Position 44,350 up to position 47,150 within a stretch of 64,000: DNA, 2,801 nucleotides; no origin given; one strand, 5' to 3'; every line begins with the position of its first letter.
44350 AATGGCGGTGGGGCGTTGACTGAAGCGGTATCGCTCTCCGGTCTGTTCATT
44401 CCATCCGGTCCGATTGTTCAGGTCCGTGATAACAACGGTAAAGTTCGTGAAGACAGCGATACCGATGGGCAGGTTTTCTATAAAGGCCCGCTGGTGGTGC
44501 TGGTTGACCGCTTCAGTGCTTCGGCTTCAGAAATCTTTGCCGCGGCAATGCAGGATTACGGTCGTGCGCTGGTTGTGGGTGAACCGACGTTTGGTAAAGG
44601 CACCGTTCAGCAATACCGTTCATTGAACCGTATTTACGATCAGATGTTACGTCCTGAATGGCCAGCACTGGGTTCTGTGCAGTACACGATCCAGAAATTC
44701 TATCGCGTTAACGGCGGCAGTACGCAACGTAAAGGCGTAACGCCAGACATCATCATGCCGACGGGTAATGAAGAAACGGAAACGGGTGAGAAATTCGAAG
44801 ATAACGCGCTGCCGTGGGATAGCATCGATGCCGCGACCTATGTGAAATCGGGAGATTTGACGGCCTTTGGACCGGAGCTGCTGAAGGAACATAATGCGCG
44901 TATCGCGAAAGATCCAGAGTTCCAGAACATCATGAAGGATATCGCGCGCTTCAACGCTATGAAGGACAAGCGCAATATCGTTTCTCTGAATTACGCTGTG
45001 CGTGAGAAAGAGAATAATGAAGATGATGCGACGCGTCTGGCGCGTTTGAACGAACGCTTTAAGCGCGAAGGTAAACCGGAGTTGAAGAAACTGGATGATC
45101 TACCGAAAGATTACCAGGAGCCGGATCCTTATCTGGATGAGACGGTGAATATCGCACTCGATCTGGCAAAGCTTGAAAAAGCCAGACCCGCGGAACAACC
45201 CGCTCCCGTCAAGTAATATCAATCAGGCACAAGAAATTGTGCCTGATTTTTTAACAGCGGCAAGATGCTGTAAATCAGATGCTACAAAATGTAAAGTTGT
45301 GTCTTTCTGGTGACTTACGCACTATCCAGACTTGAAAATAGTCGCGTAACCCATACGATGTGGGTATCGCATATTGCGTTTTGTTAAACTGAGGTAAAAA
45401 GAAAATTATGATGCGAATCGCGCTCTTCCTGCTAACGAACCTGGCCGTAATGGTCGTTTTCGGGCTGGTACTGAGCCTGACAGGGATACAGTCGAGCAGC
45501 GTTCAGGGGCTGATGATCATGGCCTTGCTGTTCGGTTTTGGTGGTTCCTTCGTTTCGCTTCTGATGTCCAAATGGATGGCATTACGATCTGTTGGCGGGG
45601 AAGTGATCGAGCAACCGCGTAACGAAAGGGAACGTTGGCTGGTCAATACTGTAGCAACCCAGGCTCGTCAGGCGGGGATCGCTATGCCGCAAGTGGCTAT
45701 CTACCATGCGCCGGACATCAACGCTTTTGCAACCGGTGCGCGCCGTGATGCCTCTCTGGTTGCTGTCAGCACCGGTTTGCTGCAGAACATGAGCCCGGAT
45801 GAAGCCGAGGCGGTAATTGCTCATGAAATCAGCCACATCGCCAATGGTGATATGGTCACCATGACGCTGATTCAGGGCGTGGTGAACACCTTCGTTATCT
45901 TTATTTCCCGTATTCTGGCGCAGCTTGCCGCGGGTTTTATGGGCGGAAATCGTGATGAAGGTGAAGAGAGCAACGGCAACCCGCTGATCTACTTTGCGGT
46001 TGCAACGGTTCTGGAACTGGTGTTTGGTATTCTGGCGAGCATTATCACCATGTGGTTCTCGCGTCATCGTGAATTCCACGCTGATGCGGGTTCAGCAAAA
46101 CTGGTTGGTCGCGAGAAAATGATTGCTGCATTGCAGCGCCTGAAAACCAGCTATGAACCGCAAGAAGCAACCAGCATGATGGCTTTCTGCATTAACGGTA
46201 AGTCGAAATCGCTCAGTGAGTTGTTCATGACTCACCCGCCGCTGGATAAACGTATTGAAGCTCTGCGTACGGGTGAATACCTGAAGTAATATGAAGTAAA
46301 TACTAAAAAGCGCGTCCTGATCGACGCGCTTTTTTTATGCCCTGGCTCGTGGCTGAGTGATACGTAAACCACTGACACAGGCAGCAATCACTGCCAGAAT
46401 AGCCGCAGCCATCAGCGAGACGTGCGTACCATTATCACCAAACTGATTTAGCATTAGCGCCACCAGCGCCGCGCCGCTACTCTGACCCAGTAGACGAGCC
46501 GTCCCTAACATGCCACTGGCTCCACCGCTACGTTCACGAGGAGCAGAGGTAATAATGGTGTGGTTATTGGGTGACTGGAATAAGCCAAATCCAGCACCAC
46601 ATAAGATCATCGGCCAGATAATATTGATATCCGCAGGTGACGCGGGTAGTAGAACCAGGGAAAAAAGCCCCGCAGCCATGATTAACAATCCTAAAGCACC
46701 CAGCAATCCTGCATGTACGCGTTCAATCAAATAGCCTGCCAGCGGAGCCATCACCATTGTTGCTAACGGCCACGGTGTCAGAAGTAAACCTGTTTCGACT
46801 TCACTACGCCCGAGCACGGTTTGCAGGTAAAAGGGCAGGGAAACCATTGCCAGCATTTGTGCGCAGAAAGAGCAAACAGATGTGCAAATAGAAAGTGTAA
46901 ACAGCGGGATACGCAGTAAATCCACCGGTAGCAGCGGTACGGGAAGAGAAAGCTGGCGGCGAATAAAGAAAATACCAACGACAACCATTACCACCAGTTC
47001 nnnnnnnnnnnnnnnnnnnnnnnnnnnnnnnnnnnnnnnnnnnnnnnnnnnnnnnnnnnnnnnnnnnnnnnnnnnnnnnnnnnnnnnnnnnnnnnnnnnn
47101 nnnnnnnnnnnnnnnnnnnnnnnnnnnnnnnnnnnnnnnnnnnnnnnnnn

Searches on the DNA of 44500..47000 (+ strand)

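Call 3: search_dna_similar(query=window:45150-46450:+, collection=ecoli_genomes, mode=near, max_rows=8)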
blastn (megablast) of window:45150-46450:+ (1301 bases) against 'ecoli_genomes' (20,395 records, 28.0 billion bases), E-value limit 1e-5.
Records with a match: 5424; places in all: 5436; records where one place covers at least 80% of the query: 5423.
Genomes with a match: 5424 of 5426; with a place that covers at least 80% of the query: 5423. Places per genome that has any: lowest 1, median 1, highest 3. On chromosomes: 5435 places; on plasmids: 1.
Best place of each record, by identity: >=99% 755; 95-99% 4669.
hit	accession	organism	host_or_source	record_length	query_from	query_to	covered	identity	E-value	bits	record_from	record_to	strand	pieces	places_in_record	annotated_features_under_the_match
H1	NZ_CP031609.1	Escherichia coli strain N3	Homo sapiens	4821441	1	1301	100%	100.0%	0e+0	2403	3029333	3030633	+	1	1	htpX: protease HtpX | yebQ: MFS transporter | prc: carboxy terminal-processing peptidase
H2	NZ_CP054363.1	Escherichia coli strain SCU-171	Homo sapiens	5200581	1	1301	100%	99.6%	0e+0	2375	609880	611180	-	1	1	htpX: protease HtpX | yebQ: MFS transporter | prc: carboxy terminal-processing peptidase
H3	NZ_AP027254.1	Escherichia coli strain JNE120442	Homo sapiens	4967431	1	1301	100%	99.6%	0e+0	2375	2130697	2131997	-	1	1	htpX: protease HtpX | yebQ: MFS transporter | prc: carboxy terminal-processing peptidase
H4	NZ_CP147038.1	Escherichia coli strain 21F61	river water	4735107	1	1301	100%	99.6%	0e+0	2375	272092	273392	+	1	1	htpX: protease HtpX | yebQ: MFS transporter | prc: carboxy terminal-processing peptidase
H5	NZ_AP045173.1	Escherichia coli strain JNEC-KY177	Homo sapiens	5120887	1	1301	100%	99.6%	0e+0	2375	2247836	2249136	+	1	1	htpX: protease HtpX | yebQ: MFS transporter | prc: carboxy terminal-processing peptidase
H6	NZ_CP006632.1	Escherichia coli PCN033 strain PCN033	-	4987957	1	1301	100%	99.5%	0e+0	2389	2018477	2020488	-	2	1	htpX: protease HtpX | tnpA: IS200/IS605-like element IS200C family transposase | yebQ: MFS transporter | prc: carboxy terminal-processing peptidase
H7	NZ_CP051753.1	Escherichia coli strain SCU-102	Homo sapiens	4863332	1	1301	100%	99.5%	0e+0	2389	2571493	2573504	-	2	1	htpX: protease HtpX | tnpA: IS200/IS605-like element IS200C family transposase | yebQ: MFS transporter | prc: carboxy terminal-processing peptidase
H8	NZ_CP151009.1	Escherichia coli strain 19KM1776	Dog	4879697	1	1301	100%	99.5%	0e+0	2389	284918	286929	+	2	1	htpX: protease HtpX | tnpA: IS200/IS605-like element IS200C family transposase | yebQ: MFS transporter | prc: carboxy terminal-processing peptidase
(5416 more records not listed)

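Call 20: search_rna_families(source=window, start=44500, end=47000, threshold=evalue, max_evalue=1)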
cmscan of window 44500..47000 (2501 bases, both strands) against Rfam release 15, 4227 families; matches with E-value up to 1: 5.
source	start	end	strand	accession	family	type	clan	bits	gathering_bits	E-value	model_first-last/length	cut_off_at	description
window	46285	46339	+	RF02054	STnc420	Gene; sRNA;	-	26.7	70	0.022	1-58/58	no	Salmonella enterica sRNA STnc420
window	46269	46336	+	RF02057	STnc40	Gene; sRNA;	-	24.1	45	0.34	1-70/70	no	Salmonella enterica sRNA STnc40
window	45725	45801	+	RF02674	AsdA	Gene; antisense;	-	24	52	0.048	1-81/81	no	antisense RNA of dnaA mRNA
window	46276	46334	+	RF02503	Atu_C9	Gene; sRNA;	-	23.5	40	0.0017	128-192/192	no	Rhizobiales sRNA Atu_C9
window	46302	46471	-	RF00513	Trp_leader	Cis-reg; leader;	-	23.4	41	0.096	1-100/100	no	Tryptophan operon leader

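Call 46: get_annotated_region(hit=H6, flank=300)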
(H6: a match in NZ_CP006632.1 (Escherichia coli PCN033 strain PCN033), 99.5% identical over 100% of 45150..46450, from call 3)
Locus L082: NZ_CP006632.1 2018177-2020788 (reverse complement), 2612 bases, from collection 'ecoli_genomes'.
description: Escherichia coli PCN033 chromosome, complete genome
organism: Escherichia coli PCN033 strain PCN033 (NCBI taxid 1001989)
replicon: chromosome; assembly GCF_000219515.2
host: -; source: -; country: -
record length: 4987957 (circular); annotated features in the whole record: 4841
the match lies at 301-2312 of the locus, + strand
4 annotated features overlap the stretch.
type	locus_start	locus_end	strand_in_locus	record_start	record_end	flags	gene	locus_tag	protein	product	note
CDS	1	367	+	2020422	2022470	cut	prc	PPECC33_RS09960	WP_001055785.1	carboxy terminal-processing peptidase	-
CDS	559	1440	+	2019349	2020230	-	htpX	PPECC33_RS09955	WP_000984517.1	protease HtpX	-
CDS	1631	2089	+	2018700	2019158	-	tnpA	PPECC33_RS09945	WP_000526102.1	IS200/IS605-like element IS200C family transposase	-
CDS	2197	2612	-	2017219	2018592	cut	yebQ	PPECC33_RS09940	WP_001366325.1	MFS transporter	-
